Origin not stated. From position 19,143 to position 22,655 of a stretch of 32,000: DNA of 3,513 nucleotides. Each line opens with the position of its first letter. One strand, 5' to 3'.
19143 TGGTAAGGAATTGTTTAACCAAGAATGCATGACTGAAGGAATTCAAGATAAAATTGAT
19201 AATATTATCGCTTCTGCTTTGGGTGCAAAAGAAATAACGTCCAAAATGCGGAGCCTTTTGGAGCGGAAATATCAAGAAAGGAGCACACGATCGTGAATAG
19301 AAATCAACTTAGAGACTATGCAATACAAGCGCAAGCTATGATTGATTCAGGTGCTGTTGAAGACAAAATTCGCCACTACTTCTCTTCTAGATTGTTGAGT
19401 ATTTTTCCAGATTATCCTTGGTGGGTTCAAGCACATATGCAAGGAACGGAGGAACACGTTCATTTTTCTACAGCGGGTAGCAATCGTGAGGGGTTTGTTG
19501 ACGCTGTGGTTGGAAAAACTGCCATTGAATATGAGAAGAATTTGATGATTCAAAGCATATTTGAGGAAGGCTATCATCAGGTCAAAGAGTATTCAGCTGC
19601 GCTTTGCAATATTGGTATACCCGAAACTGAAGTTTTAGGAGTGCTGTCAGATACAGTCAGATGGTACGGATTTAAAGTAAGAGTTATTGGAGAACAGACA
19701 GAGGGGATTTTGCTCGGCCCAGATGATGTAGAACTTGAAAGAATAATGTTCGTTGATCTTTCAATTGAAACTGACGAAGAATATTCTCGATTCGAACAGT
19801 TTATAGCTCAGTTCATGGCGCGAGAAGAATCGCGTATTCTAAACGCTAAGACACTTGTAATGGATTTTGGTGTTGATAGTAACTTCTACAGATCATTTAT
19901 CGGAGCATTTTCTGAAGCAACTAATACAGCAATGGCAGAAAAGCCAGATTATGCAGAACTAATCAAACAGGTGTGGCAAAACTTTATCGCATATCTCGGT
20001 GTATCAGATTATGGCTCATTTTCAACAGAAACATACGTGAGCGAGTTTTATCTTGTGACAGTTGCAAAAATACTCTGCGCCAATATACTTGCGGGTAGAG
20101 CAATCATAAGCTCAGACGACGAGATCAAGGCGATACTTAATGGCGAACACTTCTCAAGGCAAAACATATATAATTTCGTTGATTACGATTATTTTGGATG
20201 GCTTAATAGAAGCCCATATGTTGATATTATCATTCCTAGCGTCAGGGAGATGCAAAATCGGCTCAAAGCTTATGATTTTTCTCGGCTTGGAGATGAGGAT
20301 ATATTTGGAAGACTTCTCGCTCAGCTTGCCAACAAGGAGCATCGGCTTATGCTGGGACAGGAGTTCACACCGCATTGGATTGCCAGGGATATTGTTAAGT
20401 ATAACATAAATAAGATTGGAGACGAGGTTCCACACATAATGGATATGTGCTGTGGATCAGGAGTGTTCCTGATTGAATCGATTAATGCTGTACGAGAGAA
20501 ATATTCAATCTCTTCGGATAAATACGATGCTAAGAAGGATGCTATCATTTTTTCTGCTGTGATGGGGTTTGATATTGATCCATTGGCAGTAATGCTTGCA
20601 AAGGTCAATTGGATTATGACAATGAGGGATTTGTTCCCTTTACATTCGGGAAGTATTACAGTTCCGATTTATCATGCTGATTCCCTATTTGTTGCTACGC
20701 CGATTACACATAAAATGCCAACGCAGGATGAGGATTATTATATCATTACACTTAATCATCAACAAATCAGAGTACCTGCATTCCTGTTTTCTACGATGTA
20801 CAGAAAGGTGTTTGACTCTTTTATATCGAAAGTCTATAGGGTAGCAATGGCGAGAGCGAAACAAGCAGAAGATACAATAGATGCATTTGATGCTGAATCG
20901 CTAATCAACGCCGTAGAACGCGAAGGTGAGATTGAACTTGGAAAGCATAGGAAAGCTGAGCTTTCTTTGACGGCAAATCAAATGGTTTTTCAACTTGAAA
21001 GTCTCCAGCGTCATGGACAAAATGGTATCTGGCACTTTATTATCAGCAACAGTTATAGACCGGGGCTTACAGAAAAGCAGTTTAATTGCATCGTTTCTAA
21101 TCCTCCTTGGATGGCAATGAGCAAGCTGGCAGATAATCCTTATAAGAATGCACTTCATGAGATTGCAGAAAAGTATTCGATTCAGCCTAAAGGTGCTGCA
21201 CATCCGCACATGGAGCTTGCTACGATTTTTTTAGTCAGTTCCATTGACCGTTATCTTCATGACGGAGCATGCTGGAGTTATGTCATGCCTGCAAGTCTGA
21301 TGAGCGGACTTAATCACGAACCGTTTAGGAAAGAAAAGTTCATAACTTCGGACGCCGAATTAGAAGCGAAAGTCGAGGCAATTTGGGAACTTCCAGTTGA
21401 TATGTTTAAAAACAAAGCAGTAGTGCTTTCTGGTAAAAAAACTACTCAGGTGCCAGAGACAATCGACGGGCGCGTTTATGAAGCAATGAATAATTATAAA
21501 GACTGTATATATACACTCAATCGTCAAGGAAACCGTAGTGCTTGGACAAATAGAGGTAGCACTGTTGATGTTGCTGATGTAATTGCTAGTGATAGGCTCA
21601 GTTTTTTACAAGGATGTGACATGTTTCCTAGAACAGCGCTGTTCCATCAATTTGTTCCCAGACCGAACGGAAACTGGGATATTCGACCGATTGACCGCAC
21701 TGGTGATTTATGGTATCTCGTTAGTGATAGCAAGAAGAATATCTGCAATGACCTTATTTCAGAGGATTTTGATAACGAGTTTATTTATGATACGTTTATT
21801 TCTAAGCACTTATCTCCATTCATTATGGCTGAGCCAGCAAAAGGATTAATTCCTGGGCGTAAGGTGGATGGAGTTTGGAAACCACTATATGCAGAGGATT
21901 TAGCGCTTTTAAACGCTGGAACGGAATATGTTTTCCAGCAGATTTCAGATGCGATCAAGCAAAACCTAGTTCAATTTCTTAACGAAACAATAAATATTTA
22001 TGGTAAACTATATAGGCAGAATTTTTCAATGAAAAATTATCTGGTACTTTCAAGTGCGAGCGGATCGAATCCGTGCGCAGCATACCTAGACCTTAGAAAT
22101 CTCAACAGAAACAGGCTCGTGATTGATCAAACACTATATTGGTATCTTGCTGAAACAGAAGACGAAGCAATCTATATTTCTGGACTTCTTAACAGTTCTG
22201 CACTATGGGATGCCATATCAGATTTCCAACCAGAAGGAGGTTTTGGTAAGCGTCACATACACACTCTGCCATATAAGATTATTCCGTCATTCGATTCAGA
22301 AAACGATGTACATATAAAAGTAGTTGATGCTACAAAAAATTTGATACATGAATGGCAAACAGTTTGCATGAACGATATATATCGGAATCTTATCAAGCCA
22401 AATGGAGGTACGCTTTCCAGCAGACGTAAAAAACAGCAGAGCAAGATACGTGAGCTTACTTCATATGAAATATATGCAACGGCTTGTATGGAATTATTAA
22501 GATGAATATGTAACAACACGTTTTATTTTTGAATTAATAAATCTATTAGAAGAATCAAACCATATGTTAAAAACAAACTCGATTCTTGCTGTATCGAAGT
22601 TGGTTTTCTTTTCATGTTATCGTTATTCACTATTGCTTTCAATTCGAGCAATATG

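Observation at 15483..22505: Translationally coupled operon of a C-protein and three methyltransferase-fold proteins with no stand-alone nuclease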

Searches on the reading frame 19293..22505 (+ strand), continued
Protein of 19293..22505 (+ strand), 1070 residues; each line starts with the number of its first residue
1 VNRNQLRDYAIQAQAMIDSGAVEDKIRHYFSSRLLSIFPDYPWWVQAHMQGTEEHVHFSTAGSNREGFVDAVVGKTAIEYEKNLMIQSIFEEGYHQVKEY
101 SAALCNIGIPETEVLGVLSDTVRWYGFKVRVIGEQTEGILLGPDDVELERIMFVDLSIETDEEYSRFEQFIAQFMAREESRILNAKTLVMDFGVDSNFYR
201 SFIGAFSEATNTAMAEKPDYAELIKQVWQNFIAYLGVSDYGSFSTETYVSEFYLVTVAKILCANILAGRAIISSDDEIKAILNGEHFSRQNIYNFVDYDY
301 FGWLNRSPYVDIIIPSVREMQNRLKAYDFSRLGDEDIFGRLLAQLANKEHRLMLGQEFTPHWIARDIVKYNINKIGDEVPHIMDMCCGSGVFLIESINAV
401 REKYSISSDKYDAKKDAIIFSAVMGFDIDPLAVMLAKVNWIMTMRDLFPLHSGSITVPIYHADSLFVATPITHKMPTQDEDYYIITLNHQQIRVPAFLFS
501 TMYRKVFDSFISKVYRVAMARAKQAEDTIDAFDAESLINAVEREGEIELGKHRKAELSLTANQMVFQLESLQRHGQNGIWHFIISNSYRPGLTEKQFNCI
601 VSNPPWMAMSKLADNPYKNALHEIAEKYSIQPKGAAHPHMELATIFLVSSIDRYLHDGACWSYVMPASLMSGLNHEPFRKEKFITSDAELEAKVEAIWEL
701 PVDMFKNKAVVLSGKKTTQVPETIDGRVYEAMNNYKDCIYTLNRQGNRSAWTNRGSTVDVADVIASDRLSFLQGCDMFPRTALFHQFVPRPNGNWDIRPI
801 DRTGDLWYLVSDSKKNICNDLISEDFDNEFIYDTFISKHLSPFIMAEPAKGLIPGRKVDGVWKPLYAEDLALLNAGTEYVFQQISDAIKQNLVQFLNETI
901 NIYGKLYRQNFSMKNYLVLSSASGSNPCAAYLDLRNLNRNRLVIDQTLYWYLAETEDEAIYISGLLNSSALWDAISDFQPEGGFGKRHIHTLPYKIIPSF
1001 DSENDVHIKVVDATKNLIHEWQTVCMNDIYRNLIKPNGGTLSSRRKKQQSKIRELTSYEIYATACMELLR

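Call 43: fold_search(model_id=the predicted structure, library=pdb)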
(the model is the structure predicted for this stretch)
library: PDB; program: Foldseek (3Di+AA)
matches with E <= 10: 563; with E <= 0.001: 67
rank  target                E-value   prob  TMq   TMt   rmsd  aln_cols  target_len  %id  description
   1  8vpg_A                8.9e-13  1.00  0.27  0.45  10.7       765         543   14  CamA Adenine Methyltransferase Complexed to Cognate Substrate DNA and Containing Quinoline-based SGI-1027 Analog 455 (released 2024-09-25)
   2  9ewz_C                1.8e-12  1.00  0.32  0.29  15.7      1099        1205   11  Cryo-EM structure of the E. coli BrxX methyltransferase in complex with DNA (released 2025-03-05)
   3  7rfn_A                3.2e-12  1.00  0.25  0.42  11.2       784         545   14  CamA Adenine Methyltransferase Complexed to Cognate Substrate DNA and Inhibitor SGC8158 (released 2021-09-15)
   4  8cxw_A                3.3e-12  1.00  0.27  0.45  10.6       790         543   14  CamA Adenine Methyltransferase Complexed to Cognate Substrate DNA and Inhibitor piclidenoson (Compound 4) (released 2023-01-11)
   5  7lni_A                3.3e-12  1.00  0.26  0.43  12.9       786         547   15  SeMet CamA Adenine Methyltransferase Complexed to Cognate Substrate DNA (released 2021-05-19)
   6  7rfn_C                5.2e-12  1.00  0.28  0.47  11.7       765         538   14  CamA Adenine Methyltransferase Complexed to Cognate Substrate DNA and Inhibitor SGC8158 (released 2021-09-15)
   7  5hr4_C                5.2e-12  1.00  0.27  0.34  14.6       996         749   12  Structure of Type IIL restriction-modification enzyme MmeI in complex with DNA has implications for engineering of new (released 2016-04-27)
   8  7rfl_B                5.7e-12  1.00  0.28  0.46  10.0       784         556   14  CamA Adenine Methyltransferase Complexed to Cognate Substrate DNA and Inhibitor SGC0946 (released 2021-09-15)
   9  7rfm_A                6.2e-12  1.00  0.25  0.42  11.6       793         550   14  CamA Adenine Methyltransferase Complexed to Cognate Substrate DNA and Inhibitor EPZ004777 (released 2021-09-15)
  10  7rfm_B                6.8e-12  1.00  0.25  0.41  11.9       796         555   14  CamA Adenine Methyltransferase Complexed to Cognate Substrate DNA and Inhibitor EPZ004777 (released 2021-09-15)
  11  8c45_A                7.4e-12  1.00  0.30  0.27  16.1      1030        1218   12  PglX methyltransferase from the Salmonella BREX phage defence system (aka BrxX) (released 2024-07-10)
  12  7lt5_C                8.4e-12  1.00  0.29  0.47   9.6       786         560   14  CamA Adenine Methyltransferase Complexed to Cognate Substrate DNA and Cofactor SAH (released 2021-05-19)
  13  7lni_C                8.8e-12  1.00  0.28  0.47  11.4       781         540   14  SeMet CamA Adenine Methyltransferase Complexed to Cognate Substrate DNA (released 2021-05-19)
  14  8fs2_A                9.2e-12  1.00  0.29  0.48   9.7       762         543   14  CamA Adenine Methyltransferase Complexed to Cognate Substrate DNA and Inhibitor 11b (YD907) (released 2023-05-10)
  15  8cxx_A                9.6e-12  1.00  0.26  0.42  13.1       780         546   14  CamA Adenine Methyltransferase Complexed to Cognate Substrate DNA and Compound 6 (released 2023-01-11)
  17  5hr4_J                1.0e-11  1.00  0.27  0.34  14.6       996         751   11  Structure of Type IIL restriction-modification enzyme MmeI in complex with DNA has implications for engineering of new (released 2016-04-27)
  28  3s1s                  2.1e-11  1.00  0.24  0.29  23.1      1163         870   12  Characterization and crystal structure of the type IIG restriction endonuclease BpuSI (released 2011-07-13)
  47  7lo5_C                3.4e-10  1.00  0.35  0.37  16.4      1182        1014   11  cryoEM structure DrdV-DNA complex (released 2021-03-17)
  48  7lo5_B                1.7e-09  1.00  0.30  0.32  19.4      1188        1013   10  cryoEM structure DrdV-DNA complex (released 2021-03-17)
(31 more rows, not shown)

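Call 79: search_dna_similar(query=window:19293-22505:+, collection=plasmids, mode=protein, max_rows=10, max_evalue=1e-20)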
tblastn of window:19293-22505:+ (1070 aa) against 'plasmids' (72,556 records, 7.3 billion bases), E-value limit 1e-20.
Records with a match: 30; places in all: 30; records where one place covers at least 80% of the query: 4.
Best place of each record, by identity: <60% 30.
By first word of the organism name: Corynebacterium 3; Photobacterium 2; Sulfuricystis 2; Aeromonas 2; Klebsiella 2; Mesorhizobium 2; Hymenobacter 1; Salinibacter 1; Kocuria 1; Rhodococcus 1; and 13 more.
By predicted mobility (MOB-suite, as given by PLSDB): non-mobilizable 14; mobilizable 11; conjugative 5.
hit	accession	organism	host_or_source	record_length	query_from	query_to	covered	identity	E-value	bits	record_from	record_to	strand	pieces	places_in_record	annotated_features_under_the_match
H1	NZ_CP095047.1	Hymenobacter cellulosilyticus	single cell,air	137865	16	1068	98%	39.9%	0e+0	790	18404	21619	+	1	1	hypothetical protein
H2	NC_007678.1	Salinibacter ruber DSM 13855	-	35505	8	1020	95%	24.4%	2e-60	235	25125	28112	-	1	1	N-6 DNA methylase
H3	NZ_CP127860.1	Kocuria rosea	single cell culture,deep sea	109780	69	1020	89%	22.6%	7e-38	162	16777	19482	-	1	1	N-6 DNA methylase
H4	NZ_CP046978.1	Corynebacterium atrinae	Atrina pectinata,pure ...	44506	62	988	87%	23.0%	3e-43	180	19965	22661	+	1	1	N-6 DNA methylase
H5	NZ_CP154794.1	Rhodococcus aetherivorans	pure culture,soil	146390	349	1057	66%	24.0%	5e-34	150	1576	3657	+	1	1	N-6 DNA methylase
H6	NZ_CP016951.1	Cupriavidus taiwanensis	Mimosa,single cell,nodules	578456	38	680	60%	26.3%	2e-50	203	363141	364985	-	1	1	N-6 DNA methylase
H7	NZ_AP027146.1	Methylocystis iwaonis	-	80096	45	679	59%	25.7%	5e-44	182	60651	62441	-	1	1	N-6 DNA methylase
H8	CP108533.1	Streptomyces sp. NBC_01220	-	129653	69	854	73%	20.1%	1e-26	126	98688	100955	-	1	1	N-6 DNA methylase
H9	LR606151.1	Rhizobium sp. Q54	paddy soil contaminated with arsenic ...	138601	69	738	63%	21.5%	2e-26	125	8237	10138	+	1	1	restriction endonuclease BseRI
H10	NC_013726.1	Corynebacterium glutamicum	-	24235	381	1012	59%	22.8%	6e-30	137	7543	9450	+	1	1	N-6 DNA methylase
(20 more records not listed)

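Call 80: search_dna_similar(query=window:19293-22505:+, collection=phages, mode=protein, max_rows=10, max_evalue=1e-20)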
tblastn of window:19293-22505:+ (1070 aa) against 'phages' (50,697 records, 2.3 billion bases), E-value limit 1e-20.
No match.

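Call 81: get_annotated_region(hit=H1, flank=6000)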
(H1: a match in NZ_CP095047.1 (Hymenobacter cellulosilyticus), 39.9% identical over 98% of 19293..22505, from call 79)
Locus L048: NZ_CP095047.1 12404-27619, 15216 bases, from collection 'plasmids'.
description: Hymenobacter cellulosilyticus strain 5116 S-3 plasmid unnamed1, complete sequence
organism: Hymenobacter cellulosilyticus (NCBI taxid 2932248)
taxonomy: Bacteria; Bacteroidota; Cytophagia; Cytophagales; Hymenobacteraceae; Hymenobacter; Hymenobacter cellulosilyticus
host: -; source: single cell,air; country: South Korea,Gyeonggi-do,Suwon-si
typing (MOB-suite, as given by PLSDB): non-mobilizable; replicon rep_cluster_1231
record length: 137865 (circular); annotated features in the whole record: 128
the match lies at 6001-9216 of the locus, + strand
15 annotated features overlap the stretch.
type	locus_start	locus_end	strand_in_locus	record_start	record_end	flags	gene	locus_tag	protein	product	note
CDS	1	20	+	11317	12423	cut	-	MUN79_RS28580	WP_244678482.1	Fic family protein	-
CDS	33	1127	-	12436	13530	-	-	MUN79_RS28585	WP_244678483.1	Y-family DNA polymerase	-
CDS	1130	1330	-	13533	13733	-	-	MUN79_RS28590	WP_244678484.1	hypothetical protein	-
CDS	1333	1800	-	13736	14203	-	umuD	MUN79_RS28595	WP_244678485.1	translesion error-prone DNA polymerase V autoproteolytic subunit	-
CDS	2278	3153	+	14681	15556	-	-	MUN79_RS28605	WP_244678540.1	hypothetical protein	-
CDS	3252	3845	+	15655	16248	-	-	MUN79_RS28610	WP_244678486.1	hypothetical protein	-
CDS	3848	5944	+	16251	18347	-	-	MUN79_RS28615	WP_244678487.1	N-6 DNA methylase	GO:0006306 - DNA methylation [Evidence IEA]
CDS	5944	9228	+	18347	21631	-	-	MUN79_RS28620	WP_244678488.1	hypothetical protein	-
CDS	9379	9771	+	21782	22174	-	-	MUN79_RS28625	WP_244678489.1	hypothetical protein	-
CDS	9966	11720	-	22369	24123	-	-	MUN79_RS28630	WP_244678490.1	ABC-three component system protein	-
CDS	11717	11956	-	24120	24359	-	-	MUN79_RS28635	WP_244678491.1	ABC-three component system middle component 6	-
CDS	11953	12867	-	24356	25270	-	-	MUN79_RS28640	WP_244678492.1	ABC-three component system protein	-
CDS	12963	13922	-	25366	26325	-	-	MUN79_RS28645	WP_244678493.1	site-specific integrase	GO:0015074 - DNA integration [Evidence IEA]; GO:0006310 - DNA recombination [Evidence IEA]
CDS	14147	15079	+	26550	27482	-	-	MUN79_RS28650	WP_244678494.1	hypothetical protein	-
CDS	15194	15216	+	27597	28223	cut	-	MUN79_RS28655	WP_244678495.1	hypothetical protein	-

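Call 82: get_annotated_region(hit=H9, flank=5000)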
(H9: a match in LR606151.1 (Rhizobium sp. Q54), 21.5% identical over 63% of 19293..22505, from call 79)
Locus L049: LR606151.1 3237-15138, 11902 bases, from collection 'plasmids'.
description: Rhizobium sp. Q54 genome assembly, plasmid: 8
organism: Rhizobium sp. Q54 (NCBI taxid 1335060)
taxonomy: Bacteria; Pseudomonadota; Alphaproteobacteria; Hyphomicrobiales; Rhizobiaceae; Rhizobium; Rhizobium sp. Q54
host: -; source: paddy soil contaminated with arsenic due to geogenic reasons; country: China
typing (MOB-suite, as given by PLSDB): non-mobilizable; replicon rep_cluster_440; mating-pair formation MPF_T
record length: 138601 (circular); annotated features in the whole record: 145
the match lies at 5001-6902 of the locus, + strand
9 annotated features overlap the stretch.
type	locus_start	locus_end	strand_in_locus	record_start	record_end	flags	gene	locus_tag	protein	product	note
CDS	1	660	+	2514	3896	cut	-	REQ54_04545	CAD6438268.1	IS1182 family transposase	-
CDS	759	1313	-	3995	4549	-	-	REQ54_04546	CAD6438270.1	recombinase family protein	-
CDS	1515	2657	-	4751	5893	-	-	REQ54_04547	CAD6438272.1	integrase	-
CDS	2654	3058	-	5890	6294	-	-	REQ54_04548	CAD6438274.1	twitching motility protein PilT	-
CDS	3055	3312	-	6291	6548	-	-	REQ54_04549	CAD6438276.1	transcription factor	-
CDS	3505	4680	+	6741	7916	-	-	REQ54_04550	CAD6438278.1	hypothetical protein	-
CDS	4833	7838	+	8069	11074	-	-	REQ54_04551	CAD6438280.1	restriction endonuclease BseRI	-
CDS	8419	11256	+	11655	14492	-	-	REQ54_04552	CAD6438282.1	SAM-dependent methyltransferase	-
CDS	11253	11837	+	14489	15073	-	-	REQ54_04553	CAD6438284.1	RES domain-containing protein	-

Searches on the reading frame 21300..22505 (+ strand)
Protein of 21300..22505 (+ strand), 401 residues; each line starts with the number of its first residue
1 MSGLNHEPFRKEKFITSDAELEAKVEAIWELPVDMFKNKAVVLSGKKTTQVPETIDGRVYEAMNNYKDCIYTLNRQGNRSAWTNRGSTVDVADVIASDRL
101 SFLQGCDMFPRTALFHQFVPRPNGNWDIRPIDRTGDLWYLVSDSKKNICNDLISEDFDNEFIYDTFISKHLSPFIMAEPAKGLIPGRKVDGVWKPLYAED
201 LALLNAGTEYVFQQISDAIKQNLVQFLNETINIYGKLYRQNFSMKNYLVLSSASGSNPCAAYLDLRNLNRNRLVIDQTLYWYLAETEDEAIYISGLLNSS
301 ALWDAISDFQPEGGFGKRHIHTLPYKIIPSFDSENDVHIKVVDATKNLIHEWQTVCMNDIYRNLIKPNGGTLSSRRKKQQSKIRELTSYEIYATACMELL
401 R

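Call 49: search_protein_families(library=pfam, proteins=[window:21300-22505:+], max_evalue=10)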
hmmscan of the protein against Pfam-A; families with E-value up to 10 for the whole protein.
window:21300-22505:+ (401 aa): 0 families
